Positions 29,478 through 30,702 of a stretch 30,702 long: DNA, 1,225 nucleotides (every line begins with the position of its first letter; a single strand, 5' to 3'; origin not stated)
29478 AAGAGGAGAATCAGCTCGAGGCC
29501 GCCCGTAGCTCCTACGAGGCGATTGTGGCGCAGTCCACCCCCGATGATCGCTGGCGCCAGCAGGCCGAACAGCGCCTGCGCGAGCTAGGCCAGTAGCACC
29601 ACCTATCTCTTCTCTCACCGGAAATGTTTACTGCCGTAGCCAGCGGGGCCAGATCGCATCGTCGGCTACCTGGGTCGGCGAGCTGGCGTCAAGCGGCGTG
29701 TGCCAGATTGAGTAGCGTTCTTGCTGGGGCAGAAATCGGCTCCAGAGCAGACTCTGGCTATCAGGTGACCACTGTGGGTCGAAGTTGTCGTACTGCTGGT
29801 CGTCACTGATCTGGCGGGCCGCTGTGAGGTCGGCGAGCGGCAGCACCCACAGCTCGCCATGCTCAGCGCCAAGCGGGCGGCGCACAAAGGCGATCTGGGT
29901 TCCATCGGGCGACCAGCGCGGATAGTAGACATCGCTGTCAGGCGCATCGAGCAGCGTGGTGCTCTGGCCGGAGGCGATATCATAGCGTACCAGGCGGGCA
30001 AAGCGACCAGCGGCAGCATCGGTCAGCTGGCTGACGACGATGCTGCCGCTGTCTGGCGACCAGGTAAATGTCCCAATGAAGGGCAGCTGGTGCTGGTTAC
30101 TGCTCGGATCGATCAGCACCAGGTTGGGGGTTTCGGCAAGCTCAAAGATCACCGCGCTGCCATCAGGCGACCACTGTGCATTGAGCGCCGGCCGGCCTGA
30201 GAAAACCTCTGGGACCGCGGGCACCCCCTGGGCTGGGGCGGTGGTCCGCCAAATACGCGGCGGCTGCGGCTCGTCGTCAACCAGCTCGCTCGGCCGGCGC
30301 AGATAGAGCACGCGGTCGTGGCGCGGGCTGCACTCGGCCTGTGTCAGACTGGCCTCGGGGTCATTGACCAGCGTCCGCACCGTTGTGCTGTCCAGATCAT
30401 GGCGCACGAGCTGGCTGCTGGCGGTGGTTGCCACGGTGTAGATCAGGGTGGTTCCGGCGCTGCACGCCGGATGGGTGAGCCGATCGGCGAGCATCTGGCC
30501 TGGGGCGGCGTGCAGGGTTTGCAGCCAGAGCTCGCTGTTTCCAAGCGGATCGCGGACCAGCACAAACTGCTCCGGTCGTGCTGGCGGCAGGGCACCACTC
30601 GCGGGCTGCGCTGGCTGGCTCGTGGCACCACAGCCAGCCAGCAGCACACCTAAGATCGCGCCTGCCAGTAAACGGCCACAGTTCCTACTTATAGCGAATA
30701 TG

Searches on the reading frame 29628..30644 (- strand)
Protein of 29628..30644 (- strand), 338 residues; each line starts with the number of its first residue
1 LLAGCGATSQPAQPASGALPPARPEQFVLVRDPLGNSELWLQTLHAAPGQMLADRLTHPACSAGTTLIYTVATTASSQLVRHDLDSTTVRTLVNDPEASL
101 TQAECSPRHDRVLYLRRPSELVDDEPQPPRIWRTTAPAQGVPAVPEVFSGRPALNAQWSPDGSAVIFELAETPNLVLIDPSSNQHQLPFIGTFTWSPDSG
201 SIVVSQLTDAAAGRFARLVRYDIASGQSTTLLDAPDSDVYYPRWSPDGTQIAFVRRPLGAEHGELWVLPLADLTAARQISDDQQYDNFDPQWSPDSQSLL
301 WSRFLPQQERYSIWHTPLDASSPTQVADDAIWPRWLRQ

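Call 38: search_protein_families(library=pfam, proteins=[window:29628-30644:-], max_evalue=0.00001)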
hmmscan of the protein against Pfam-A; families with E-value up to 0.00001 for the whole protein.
window:29628-30644:- (338 aa): 2 families
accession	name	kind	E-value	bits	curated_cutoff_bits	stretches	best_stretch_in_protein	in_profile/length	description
PF07676.18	PD40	-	1.2e-11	44.7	20.9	0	240-256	12-28/38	WD40-like Beta Propeller Repeat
PF00930.27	DPPIV_N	-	4.9e-07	29.2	22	0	215-283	22-82/354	Dipeptidyl peptidase IV (DPP IV) N-terminal region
